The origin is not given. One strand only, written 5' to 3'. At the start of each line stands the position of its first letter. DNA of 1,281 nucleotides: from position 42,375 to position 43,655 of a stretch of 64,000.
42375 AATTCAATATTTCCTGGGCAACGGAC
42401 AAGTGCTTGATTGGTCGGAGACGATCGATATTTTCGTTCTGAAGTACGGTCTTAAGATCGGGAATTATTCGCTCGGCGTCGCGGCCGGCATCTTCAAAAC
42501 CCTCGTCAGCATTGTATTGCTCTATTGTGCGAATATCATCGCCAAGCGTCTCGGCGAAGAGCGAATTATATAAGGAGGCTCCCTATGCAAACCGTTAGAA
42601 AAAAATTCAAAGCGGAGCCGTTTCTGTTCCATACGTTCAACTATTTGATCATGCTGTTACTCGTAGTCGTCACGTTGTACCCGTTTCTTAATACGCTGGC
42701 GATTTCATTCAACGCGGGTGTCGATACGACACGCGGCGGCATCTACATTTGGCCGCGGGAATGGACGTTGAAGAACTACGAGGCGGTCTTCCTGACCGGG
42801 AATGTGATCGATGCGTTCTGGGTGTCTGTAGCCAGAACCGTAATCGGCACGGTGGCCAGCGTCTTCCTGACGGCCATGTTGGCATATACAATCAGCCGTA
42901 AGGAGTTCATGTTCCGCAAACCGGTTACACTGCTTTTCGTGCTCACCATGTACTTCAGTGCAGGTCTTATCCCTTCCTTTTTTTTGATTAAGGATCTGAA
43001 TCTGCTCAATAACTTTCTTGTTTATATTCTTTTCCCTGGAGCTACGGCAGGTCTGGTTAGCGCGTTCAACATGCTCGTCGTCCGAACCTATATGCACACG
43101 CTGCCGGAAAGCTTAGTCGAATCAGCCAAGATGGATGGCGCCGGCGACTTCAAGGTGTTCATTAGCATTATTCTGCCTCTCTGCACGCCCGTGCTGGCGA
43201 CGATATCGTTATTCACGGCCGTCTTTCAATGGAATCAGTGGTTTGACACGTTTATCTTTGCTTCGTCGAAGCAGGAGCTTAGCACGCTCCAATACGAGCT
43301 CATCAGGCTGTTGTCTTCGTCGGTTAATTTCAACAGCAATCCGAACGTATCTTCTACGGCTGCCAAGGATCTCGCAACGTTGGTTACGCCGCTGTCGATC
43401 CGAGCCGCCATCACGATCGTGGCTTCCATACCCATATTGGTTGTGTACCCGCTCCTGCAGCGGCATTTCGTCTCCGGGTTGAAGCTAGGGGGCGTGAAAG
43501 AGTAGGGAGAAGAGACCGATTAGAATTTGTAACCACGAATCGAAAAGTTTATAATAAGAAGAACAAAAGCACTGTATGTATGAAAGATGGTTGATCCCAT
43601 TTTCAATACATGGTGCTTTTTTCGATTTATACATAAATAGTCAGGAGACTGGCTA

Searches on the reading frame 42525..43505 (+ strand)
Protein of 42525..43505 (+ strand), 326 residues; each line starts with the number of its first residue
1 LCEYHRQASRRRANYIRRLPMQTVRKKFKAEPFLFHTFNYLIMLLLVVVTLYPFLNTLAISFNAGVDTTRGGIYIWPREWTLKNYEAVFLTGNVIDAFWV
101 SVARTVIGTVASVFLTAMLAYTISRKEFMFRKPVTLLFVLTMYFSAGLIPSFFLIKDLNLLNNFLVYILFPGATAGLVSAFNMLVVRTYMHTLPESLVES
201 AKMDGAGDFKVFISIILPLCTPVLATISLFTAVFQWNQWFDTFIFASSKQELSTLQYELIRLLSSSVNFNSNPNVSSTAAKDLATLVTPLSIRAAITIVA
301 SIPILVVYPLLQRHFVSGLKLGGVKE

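Call 31: search_protein_families(library=pfam, proteins=[window:42525-43505:+], max_evalue=0.001)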
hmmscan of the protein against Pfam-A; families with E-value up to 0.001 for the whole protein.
window:42525-43505:+ (326 aa): 1 family
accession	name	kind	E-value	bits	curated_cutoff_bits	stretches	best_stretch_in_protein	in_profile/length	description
PF00528.27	BPD_transp_1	-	6.5e-08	32.9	26.4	1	133-319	19-182/184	Binding-protein-dependent transport system inner membrane component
